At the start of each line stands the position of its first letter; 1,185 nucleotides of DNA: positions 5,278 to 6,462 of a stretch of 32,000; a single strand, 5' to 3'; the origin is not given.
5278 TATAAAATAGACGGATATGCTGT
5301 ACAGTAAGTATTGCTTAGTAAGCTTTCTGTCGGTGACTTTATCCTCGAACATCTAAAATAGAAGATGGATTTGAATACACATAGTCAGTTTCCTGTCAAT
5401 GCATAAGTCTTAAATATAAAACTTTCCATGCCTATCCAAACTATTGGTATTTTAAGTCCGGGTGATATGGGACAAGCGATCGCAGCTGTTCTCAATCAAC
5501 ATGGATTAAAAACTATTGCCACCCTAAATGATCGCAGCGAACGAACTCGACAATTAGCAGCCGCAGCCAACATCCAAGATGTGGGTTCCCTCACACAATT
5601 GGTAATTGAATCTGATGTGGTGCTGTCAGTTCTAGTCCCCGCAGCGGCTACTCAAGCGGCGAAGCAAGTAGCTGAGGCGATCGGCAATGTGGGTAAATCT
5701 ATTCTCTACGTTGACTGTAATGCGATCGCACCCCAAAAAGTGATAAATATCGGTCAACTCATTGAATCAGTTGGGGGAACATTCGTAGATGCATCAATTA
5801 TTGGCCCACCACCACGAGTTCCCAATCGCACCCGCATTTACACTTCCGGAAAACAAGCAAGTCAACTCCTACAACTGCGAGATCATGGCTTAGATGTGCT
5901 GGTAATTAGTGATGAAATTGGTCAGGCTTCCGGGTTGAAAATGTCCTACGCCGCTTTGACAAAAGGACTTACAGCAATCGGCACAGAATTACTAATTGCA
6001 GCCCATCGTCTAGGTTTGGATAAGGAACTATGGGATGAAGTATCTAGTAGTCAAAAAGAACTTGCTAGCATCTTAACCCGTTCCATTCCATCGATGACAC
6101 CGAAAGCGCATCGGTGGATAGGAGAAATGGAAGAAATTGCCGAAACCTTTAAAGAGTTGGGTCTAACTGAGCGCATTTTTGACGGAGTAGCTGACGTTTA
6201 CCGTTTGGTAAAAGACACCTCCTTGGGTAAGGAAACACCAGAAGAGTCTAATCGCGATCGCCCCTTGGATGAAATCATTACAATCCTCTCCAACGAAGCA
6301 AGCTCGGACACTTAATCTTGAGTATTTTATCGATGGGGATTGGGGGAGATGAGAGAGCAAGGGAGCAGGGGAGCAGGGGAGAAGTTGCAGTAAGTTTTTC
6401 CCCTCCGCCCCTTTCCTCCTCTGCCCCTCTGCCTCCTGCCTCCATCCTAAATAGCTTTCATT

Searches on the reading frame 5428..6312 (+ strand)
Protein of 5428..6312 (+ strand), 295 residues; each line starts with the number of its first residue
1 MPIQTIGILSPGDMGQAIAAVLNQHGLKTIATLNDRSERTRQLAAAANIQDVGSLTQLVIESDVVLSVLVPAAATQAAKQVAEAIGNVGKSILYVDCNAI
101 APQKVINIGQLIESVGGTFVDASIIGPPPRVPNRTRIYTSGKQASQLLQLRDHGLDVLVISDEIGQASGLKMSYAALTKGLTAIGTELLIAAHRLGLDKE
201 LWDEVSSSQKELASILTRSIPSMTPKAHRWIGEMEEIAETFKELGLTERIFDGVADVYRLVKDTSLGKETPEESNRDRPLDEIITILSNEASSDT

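Call 5: search_protein_families(library=pfam, proteins=[window:5428-6312:+], max_evalue=0.1)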
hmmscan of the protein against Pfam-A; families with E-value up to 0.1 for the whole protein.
window:5428-6312:+ (295 aa): 12 families
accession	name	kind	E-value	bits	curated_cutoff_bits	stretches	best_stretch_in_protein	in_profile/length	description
PF09130.16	DUF1932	-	3.6e-24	84.9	25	1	192-261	1-70/70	Domain of unknown function (DUF1932)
PF03446.21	NAD_binding_2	-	5.4e-10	39.9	21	1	6-144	2-140/161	NAD binding domain of 6-phosphogluconate dehydrogenase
PF03807.23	F420_oxidored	-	8e-06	26.8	21.6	1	5-81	1-79/94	NADP oxidoreductase coenzyme F420-dependent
PF02826.25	2-Hacid_dh_C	-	1.6e-05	24.8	25.1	1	4-75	37-105/178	D-isomer specific 2-hydroxyacid dehydrogenase, NAD binding domain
PF01488.26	Shikimate_DH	-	0.00017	22.1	24.3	1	5-96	14-110/138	Shikimate / quinate 5-dehydrogenase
PF07991.19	KARI_N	-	0.0032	17.5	20.6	1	4-77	5-75/165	Acetohydroxy acid isomeroreductase, NADPH-binding domain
PF02153.23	PDH_N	-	0.011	15.7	26.5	1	18-113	1-94/154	Prephenate dehydrogenase, nucleotide-binding domain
PF03447.22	NAD_binding_3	-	0.015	16.5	24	1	12-104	3-97/116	Homoserine dehydrogenase, NAD binding domain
PF03435.24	Sacchrp_dh_NADP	-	0.022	15.6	25.1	1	12-83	7-90/129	Saccharopine dehydrogenase NADP binding domain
PF00291.31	PALP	-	0.062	13.1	35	0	4-45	56-97/295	Pyridoxal-phosphate dependent enzyme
PF01408.29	GFO_IDH_MocA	-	0.091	13.9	24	0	12-92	9-89/120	Oxidoreductase family, NAD-binding Rossmann fold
PF22660.2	RS_preATP-grasp-like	-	0.096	13.5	27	0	4-72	2-75/98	Ribonucleotide synthetase preATP-grasp domain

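Call 6: search_protein_families(library=ncbifam, proteins=[window:5428-6312:+], max_evalue=0.1)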
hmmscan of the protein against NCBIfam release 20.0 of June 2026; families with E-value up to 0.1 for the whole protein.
window:5428-6312:+ (295 aa): 20 families
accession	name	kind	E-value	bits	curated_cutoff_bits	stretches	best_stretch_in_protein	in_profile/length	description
NF043037.1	ThreonDh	equivalog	3.4e-08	33.3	350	1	5-202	4-204/297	L-threonate dehydrogenase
TIGR01692.1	HIBADH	equivalog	7.4e-08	32.1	291.6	1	12-207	5-202/288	3-hydroxyisobutyrate dehydrogenase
TIGR00112.1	proC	equivalog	2.7e-05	23.9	196.75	1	6-83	1-81/263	pyrroline-5-carboxylate reductase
TIGR01505.1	tartro_sem_red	equivalog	4.3e-05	22.9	340.75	1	8-128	4-123/291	2-hydroxy-3-oxopropionate reductase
NF009830.0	PRK13304.1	equivalog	0.00033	20.2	267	1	5-105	3-101/265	aspartate dehydrogenase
TIGR03855.1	NAD_NadX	equivalog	0.00035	20.2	206.55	1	30-106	5-78/229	aspartate dehydrogenase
NF009828.0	PRK13303.1-3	subfamily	0.0017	17.5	177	1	5-105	3-99/263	aspartate dehydrogenase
NF003995.0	PRK05472.2-4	subfamily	0.0031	17.1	126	1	7-89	87-169/213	redox-sensing transcriptional repressor Rex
NF004675.0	PRK06019.1-1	equivalog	0.0058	15.5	375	1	2-65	8-74/375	5-(carboxyamino)imidazole ribonucleotide synthase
NF005694.0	PRK07502.1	equivalog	0.0073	15.6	409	1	4-85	7-90/310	prephenate/arogenate dehydrogenase family protein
NF003996.0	PRK05472.2-5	equivalog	0.0098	15.8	138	1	8-89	82-163/209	redox-sensing transcriptional repressor Rex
NF004676.0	PRK06019.1-2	equivalog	0.014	14.4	387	0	2-65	9-75/363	5-(carboxyamino)imidazole ribonucleotide synthase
NF000744.0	PRK00045.1-3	equivalog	0.017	14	429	1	5-91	187-280/447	glutamyl-tRNA reductase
NF001319.0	PRK00258.3-3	equivalog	0.02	13.9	252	1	6-65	125-188/279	shikimate dehydrogenase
NF003990.0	PRK05472.1-4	equivalog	0.023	14.2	233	1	8-87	89-168/214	redox-sensing transcriptional repressor Rex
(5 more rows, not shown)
